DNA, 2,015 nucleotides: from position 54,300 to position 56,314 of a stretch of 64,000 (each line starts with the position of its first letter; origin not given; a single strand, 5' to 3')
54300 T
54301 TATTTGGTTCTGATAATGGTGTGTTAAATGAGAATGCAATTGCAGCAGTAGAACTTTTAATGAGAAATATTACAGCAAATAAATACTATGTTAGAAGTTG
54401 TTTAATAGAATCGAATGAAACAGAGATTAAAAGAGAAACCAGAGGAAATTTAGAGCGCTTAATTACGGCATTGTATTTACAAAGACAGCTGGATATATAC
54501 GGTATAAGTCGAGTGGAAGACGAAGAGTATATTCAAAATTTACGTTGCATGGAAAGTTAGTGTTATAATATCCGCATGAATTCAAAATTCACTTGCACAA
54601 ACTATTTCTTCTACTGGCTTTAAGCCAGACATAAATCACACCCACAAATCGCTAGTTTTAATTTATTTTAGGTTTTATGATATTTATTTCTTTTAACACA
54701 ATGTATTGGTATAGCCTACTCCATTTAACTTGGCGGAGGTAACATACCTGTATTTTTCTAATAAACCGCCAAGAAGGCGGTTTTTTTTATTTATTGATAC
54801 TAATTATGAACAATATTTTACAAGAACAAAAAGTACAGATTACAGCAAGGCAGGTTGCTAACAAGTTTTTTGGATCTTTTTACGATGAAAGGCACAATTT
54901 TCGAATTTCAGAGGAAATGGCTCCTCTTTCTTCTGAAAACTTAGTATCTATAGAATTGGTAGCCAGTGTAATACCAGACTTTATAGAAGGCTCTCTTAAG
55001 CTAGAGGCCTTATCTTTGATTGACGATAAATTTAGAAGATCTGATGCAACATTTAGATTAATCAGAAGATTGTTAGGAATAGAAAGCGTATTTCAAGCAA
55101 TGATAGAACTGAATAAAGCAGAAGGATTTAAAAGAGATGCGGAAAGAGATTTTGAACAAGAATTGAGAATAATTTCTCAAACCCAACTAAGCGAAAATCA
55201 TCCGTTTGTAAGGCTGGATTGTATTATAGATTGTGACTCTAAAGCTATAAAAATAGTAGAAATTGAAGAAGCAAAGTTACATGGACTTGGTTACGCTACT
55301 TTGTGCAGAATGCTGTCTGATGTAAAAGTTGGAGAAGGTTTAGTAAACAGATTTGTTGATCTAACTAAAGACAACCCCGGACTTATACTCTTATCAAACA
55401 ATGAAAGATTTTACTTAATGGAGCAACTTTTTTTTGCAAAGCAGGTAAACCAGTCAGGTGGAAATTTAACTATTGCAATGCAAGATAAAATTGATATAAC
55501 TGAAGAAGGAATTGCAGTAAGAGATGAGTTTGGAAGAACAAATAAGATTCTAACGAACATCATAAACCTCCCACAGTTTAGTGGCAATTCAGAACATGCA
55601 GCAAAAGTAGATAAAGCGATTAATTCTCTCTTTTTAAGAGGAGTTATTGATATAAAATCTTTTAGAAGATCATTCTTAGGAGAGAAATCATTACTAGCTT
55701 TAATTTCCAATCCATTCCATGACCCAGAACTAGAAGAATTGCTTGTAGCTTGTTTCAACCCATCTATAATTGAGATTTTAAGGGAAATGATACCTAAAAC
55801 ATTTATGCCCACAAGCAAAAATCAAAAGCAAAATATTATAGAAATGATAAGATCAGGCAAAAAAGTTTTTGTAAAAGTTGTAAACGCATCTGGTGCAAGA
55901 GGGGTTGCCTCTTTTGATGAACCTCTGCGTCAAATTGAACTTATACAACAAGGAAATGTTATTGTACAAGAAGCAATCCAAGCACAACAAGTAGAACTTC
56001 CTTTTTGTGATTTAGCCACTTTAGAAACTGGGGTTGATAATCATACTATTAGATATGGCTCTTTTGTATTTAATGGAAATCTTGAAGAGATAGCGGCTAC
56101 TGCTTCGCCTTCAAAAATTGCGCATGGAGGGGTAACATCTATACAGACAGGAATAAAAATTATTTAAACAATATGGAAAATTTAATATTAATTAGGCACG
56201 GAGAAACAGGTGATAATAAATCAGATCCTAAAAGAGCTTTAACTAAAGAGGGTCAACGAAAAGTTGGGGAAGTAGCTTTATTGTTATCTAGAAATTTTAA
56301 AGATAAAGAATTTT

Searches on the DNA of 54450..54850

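Call 66: search_rna_families(source=window, start=54450, end=54850, threshold=evalue, max_evalue=10, show_alignments=2)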
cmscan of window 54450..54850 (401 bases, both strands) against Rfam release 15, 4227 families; matches with E-value up to 10: 23.
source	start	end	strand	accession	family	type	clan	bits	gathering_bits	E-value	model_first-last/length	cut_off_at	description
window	54701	54790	+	RF00513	Trp_leader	Cis-reg; leader;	-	25.4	41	0.0045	1-100/100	no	Tryptophan operon leader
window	54690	54788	+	RF01401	rseX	Gene; sRNA;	-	21.7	50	2.3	1-94/94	no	rseX Hfq binding RNA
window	54758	54836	+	RF02900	AaHKsRNA82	Gene; sRNA;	-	20.7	51.4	1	1-81/81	no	Aggregatibacter sRNA 82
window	54625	54791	+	RF00022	GcvB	Gene;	-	20.4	42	0.02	1-204/204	no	GcvB RNA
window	54752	54850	-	RF00121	MicC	Gene; sRNA;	-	20.3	90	1.2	13-123/123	5'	MicC RNA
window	54728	54791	+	RF02064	STnc370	Gene; sRNA;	-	19.4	54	5.8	1-71/71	no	Enterobacterial sRNA STnc370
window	54635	54766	-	RF01931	bxd_3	Gene; lncRNA;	-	18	70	6.6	1-137/137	no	Bithoraxoid conserved region 3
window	54759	54837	+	RF02526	SSRC34_1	Gene; sRNA;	-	17.7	64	6.4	1-128/128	no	Streptococcus sRNA SSRC34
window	54749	54788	+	RF01388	isrD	Gene; sRNA;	-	17.1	37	0.66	1-51/51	no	isrD Hfq binding RNA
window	54759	54786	+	RF02891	AgrB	Gene; antisense;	-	17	40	2.4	54-81/84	no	ArsR-gov region gene B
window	54753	54831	-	RF02059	STnc50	Gene; sRNA;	-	16.3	55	4.9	1-84/84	no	Salmonella enterica sRNA STnc40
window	54695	54794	+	RF02053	STnc430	Gene; sRNA;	-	15.3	47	8.2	1-162/162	no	Enterobacterial sRNA STnc430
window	54755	54790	-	RF02628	Hrs1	Gene; sRNA;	-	15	56.4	2.4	1-74/74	no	Hfq-regulated sRNA 1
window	54757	54848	-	RF01771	rnk_leader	Cis-reg; leader;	-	14.7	50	9.4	1-109/109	no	Enterobacteria rnk leader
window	54761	54850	-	RF01796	frnS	Gene; sRNA;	-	14.5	60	6.8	26-119/119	5'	Fumarate/nitrate reductase regulator sRNA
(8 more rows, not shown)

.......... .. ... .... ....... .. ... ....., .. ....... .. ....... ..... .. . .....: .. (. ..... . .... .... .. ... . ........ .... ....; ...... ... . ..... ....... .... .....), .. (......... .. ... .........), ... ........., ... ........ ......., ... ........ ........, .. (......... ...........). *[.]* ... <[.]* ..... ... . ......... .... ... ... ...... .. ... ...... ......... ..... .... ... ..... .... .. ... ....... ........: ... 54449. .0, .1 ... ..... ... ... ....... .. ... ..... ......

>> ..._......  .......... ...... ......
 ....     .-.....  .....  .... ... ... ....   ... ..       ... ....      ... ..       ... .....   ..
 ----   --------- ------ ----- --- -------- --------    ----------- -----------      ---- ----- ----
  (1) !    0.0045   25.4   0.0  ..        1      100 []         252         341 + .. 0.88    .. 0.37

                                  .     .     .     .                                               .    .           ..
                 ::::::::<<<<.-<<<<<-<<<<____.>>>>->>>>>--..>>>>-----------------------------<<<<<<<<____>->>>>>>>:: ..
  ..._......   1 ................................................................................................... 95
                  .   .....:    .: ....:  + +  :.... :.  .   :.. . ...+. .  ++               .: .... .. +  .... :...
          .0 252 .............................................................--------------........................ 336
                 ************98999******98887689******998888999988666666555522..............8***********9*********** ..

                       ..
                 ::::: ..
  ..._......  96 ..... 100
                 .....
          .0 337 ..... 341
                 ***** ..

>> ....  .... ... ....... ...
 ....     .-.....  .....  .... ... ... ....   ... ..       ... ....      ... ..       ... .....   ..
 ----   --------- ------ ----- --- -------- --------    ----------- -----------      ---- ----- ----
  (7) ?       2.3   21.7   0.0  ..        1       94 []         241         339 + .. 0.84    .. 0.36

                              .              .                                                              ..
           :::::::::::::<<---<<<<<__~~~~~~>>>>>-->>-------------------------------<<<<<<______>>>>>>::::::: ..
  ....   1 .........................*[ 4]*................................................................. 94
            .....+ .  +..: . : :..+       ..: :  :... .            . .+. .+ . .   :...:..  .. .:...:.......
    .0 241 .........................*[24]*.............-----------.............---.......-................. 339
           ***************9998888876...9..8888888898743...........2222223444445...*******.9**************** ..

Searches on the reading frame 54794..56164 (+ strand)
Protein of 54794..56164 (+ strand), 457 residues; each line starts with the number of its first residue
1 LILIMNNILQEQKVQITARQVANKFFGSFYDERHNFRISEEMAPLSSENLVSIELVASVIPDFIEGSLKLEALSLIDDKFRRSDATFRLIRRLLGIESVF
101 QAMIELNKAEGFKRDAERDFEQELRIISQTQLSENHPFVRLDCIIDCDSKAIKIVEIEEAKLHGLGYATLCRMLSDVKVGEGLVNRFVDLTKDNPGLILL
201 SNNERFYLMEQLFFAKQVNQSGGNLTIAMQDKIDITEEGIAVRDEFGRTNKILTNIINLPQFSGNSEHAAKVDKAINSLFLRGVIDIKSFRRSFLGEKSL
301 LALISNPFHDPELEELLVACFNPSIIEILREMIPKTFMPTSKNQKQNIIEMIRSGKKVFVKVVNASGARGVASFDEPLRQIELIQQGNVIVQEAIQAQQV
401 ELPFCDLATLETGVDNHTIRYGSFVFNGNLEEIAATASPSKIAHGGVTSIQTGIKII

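Call 4: search_protein_families(library=pfam, proteins=[window:54794-56164:+], max_evalue=0.01)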
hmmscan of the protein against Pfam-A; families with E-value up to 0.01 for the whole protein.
window:54794-56164:+ (457 aa): 0 families

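Call 8: search_protein_families(library=ncbifam, proteins=[window:54794-56164:+], max_evalue=0.01)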
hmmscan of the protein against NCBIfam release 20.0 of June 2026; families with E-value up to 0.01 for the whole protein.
window:54794-56164:+ (457 aa): 0 families

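Call 33: find_homologous_proteins(query=window:54806-56164:+, max_evalue=0.001)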
Query window:54806-56164:+ (453 aa): 2 proteins with E <= 0.001 among 8000 candidates.
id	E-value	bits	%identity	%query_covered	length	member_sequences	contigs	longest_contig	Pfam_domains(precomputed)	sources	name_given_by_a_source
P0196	3.2e-160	552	59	96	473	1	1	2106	-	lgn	-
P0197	8.1e-153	527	56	98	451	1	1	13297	-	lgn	-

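Call 34: search_protein_families(library=pfam, proteins=[window:54806-56164:+], max_evalue=10)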
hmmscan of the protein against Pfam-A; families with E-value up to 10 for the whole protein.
window:54806-56164:+ (453 aa): 1 family
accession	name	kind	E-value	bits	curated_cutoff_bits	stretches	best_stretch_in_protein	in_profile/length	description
PF14398.11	ATPgrasp_YheCD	-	0.27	10.9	26.8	1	328-372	28-69/255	YheC/D like ATP-grasp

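Call 37: search_solved_structures(query=A2, max_evalue=10, show_alignments=3)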
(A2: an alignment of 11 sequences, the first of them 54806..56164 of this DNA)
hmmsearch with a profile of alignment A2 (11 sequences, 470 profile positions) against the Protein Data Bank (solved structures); distinct sequences matched with E-value up to 10: 1.
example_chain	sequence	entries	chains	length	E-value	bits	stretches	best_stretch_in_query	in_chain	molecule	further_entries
4qxd_A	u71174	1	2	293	0.29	13.3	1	309-383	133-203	3'(2'),5'-bisphosphate nucleotidase, putative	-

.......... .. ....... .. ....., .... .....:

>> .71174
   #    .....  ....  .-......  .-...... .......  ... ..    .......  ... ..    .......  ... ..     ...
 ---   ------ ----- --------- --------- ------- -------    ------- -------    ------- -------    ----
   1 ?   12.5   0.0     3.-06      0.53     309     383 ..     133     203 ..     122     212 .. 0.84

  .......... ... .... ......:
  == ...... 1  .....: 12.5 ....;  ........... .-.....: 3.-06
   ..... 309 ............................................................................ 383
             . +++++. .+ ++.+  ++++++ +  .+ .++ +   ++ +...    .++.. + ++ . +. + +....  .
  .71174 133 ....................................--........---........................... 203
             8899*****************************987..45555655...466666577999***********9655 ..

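Call 48: find_related_loci(query=A5, collection=metagenome_contigs, flank=5000)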
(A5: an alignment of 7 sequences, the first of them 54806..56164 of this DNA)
Query A5 (453 aa) in metagenome_contigs; peptide patterns used: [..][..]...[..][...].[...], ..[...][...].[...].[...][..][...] (x = any residue, [..] = any of these).
238 stretches matched a pattern; 1 encode a relative of the query (tblastn E <= 1e-3); 1 distinct loci.
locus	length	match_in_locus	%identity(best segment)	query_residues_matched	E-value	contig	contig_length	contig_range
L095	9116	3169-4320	33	17-403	3e-59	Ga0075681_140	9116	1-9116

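Call 52: search_protein_families(library=pfam, proteins=[L095:3181-4350:+, L095:4360-4947:+, L095:5067-6533:+, L095:6533-7306:+, L095:1865-2569:-], max_evalue=0.01)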
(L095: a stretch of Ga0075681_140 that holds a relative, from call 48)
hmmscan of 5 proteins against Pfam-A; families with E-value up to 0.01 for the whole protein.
L095:3181-4350:+ (390 aa): 0 families

L095:4360-4947:+ (196 aa): 1 family
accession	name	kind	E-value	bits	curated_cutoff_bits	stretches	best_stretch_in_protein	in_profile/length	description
PF00300.27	His_Phos_1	-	5.5e-12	46.2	21.7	1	4-149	1-155/194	Histidine phosphatase superfamily (branch 1)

L095:5067-6533:+ (489 aa): 2 families
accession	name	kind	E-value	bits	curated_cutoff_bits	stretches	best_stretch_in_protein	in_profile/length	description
PF00579.31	tRNA-synt_1b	-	2.6e-74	250.6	21.1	1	160-443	5-292/292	tRNA synthetases class I (W and Y)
PF04073.20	tRNA_edit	-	4.1e-23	82.2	25.5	1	25-143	1-123/123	Aminoacyl-tRNA editing domain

L095:6533-7306:+ (258 aa): 5 families
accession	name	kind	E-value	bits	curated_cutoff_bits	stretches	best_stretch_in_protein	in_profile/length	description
PF00583.31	Acetyltransf_1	-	6.7e-06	26.8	20.7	1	154-246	20-116/116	Acetyltransferase (GNAT) family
PF13673.13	Acetyltransf_10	-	0.00012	22.5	23.6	1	156-248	20-109/128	Acetyltransferase (GNAT) domain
PF13508.13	Acetyltransf_7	-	0.00022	22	27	1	169-247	5-83/84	Acetyltransferase (GNAT) domain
PF08445.16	FR47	-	0.00034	21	22.1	1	184-250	17-81/86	FR47-like protein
PF13480.13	Acetyltransf_6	-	0.0009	19.9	22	1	119-205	26-110/143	Acetyltransferase (GNAT) domain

L095:1865-2569:- (235 aa): 2 families
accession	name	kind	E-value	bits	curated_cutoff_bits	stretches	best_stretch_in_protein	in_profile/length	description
PF14693.11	Ribosomal_TL5_C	-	3.9e-17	62.8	27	1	101-186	1-84/84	Ribosomal protein TL5, C-terminal domain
PF01386.24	Ribosomal_L25p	-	2.2e-14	54.1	23.6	1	10-92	3-81/82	Ribosomal L25p family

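Call 54: predict_structure(alignment_id=A3)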
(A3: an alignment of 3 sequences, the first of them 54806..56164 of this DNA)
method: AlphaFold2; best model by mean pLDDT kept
length: 453 residues; sequences in the alignment: 3
mean_pLDDT: 44.8   pTM: 0.34
mean pLDDT of the five models: 44.8, 43.9, 43.8, 42.6, 38.8
residues with pLDDT >= 90: 1; 70-90: 69; 50-70: 60; < 50: 323
segments of 3 or more residues with pLDDT < 50: 1-6, 24-46, 54-178, 259-261, 287-304, 311-313, 315-325, 327-337, 339-453
pLDDT, mean of each block of 10 residues (from residue 1): 44 57 42 43 48 45 37 38 37 34 30 29 30 26 28 28 33 42 76 73 57 78 83 85 80 62 68 83 57 40 46 45 44 44 43 28 26 33 26 32 30 30 32 26 24 24
secondary structure, 60 per line:
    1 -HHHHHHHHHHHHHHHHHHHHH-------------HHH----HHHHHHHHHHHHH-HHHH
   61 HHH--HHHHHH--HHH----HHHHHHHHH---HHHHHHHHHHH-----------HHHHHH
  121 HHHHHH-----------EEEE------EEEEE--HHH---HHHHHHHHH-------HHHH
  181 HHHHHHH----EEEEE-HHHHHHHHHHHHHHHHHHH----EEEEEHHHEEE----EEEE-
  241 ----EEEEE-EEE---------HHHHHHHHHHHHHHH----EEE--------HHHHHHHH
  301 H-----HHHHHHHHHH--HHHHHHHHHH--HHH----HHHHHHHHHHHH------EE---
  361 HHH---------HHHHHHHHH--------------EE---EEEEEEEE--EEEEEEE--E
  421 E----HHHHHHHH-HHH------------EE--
elements in order: H2-22 H43-55 H57-63 H66-71 H81-89 H93-103 H115-126 E138-141 E148-152 H161-169 H177-187 E192-196 H198-216 E221-225 E229-231 E236-239 E245-249 E251-253 H263-277 E282-284 H293-301 H307-316 H319-328 H338-349 H373-381 E401-408 E411-417 H426-433

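Call 55: search_protein_families(library=pfam, alignment_id=A2, max_evalue=10)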
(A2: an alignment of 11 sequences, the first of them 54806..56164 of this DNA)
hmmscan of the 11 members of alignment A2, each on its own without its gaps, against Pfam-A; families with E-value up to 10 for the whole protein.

A. member 1, window:54806-56164:+ (453 aa): 1 family
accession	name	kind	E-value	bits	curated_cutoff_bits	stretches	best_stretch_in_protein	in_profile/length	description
PF14398.11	ATPgrasp_YheCD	-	0.27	10.9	26.8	1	328-372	28-69/255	YheC/D like ATP-grasp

B. families by the number of members that match (of 11 scanned): 5 families
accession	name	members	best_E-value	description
PF14403.11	CP_ATPgrasp_2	2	0.00017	Circularly permuted ATP-grasp type 2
PF09860.14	DUF2087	1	0.14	Uncharacterized protein conserved in bacteria (DUF2087)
PF14243.11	R2K_3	1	0.16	ATP-grasp domain, R2K clade family 3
PF19209.5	CoV_S1_C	1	0.19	Coronavirus spike glycoprotein S1, C-terminal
PF14398.11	ATPgrasp_YheCD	1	0.27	YheC/D like ATP-grasp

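Call 56: search_protein_families(library=ncbifam, alignment_id=A2, max_evalue=10)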
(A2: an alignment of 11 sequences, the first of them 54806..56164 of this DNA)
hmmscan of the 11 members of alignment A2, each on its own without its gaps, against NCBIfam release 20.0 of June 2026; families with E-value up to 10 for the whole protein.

A. member 1, window:54806-56164:+ (453 aa): 0 families

B. families by the number of members that match (of 11 scanned): 5 families
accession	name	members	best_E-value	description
TIGR04012.1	poly_gGlu_PgsB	1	0.039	poly-gamma-glutamate synthase PgsB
NF005926.0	PRK07940.1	1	0.071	DNA polymerase III subunit delta'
NF041460.1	kinGactiv_GlnX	1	0.11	protein kinase G-activating protein GlnX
NF009402.0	PRK12767.1-1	1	0.15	carbamoyl phosphate synthase-like protein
NF033866.1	blaCDD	1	0.19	CDD family class D beta-lactamase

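Call 57: search_protein_families(library=padloc, proteins=[window:54806-56164:+], max_evalue=1)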
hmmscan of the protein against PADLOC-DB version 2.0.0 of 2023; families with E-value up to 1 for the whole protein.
window:54806-56164:+ (453 aa): 0 families

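Call 70: find_encoding_contigs(protein=P0197, flank=5000, max_places=3)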
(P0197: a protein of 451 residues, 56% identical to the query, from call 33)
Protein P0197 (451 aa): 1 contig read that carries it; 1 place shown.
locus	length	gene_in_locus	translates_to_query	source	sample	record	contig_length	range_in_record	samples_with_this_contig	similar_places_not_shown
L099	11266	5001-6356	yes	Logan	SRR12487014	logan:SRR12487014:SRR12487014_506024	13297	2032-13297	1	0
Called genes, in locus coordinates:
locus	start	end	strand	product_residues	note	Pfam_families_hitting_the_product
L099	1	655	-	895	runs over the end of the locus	?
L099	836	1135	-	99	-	-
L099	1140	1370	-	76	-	-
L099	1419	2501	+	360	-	PF01300:Sua5_yciO_yrdC, PF02367:TsaE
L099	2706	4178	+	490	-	PF02367:TsaE (faint), PF02463:SMC_N (faint), PF13555:AAA_29 (faint), PF00005:ABC_tran, PF00931:NB-ARC (faint), PF10662:PduV-EutP (faint), PF13401:AAA_22 (faint), PF00005:ABC_tran, +4 more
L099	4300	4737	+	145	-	-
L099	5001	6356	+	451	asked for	-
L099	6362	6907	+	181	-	PF00300:His_Phos_1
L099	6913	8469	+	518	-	PF04073:tRNA_edit, PF00579:tRNA-synt_1b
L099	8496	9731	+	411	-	-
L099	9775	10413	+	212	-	-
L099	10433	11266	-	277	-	?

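Call 71: find_encoding_contigs(protein=P0196, flank=5000, max_places=3)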
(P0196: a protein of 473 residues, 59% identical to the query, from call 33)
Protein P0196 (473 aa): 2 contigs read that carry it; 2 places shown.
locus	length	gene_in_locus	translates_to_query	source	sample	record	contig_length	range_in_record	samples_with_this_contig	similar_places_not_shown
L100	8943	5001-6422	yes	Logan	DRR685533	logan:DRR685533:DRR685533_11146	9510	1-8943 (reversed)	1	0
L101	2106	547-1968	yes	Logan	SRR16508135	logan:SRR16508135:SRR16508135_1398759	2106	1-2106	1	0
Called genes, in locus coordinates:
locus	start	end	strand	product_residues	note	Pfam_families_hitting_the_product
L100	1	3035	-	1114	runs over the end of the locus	PF04563:RNA_pol_Rpb2_1, PF04561:RNA_pol_Rpb2_2, PF04565:RNA_pol_Rpb2_3, PF10385:RNA_pol_Rpb2_45, PF00562:RNA_pol_Rpb2_6, PF04560:RNA_pol_Rpb2_7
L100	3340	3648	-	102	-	-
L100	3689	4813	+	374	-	PF01300:Sua5_yciO_yrdC, PF02367:TsaE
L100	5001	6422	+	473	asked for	-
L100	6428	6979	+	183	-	PF00300:His_Phos_1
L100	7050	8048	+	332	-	PF00579:tRNA-synt_1b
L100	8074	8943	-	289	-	?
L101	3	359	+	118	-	?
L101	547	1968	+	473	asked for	-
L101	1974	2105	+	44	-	?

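Call 77: search_protein_families(library=pfam, proteins=[L099:6913-8466:+, L099:8496-9728:+, L099:4300-4734:+], max_evalue=0.1)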
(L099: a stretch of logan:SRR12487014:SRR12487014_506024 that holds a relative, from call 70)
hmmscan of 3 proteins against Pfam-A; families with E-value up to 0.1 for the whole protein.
L099:6913-8466:+ (518 aa): 3 families
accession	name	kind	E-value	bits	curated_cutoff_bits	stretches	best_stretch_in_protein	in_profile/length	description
PF00579.31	tRNA-synt_1b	-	1.4e-66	225.2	21.1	1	187-469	5-291/292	tRNA synthetases class I (W and Y)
PF04073.20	tRNA_edit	-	4.7e-20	72.3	25.5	1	29-148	6-122/123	Aminoacyl-tRNA editing domain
PF01921.24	tRNA-synt_1f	-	0.0019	17.6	27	0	373-408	274-309/360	tRNA synthetases class I (K)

L099:8496-9728:+ (411 aa): 0 families

L099:4300-4734:+ (145 aa): 0 families

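Call 88: search_protein_families(library=pfam, proteins=[P0196, P0197, L095:3181-4350:+], max_evalue=1)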
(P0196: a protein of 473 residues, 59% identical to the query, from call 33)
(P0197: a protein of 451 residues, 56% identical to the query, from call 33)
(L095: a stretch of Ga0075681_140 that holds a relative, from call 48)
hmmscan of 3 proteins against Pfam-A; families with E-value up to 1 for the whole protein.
P0196 (473 aa): 1 family
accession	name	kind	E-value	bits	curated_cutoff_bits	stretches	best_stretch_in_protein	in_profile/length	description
PF09860.14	DUF2087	-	0.14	12.8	22.4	0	323-358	28-62/69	Uncharacterized protein conserved in bacteria (DUF2087)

P0197 (451 aa): 1 family
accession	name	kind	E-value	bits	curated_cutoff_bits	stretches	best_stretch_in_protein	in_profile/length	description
PF14243.11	R2K_3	-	0.16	12.6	26.3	0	116-159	111-156/169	ATP-grasp domain, R2K clade family 3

L095:3181-4350:+ (390 aa): 0 families
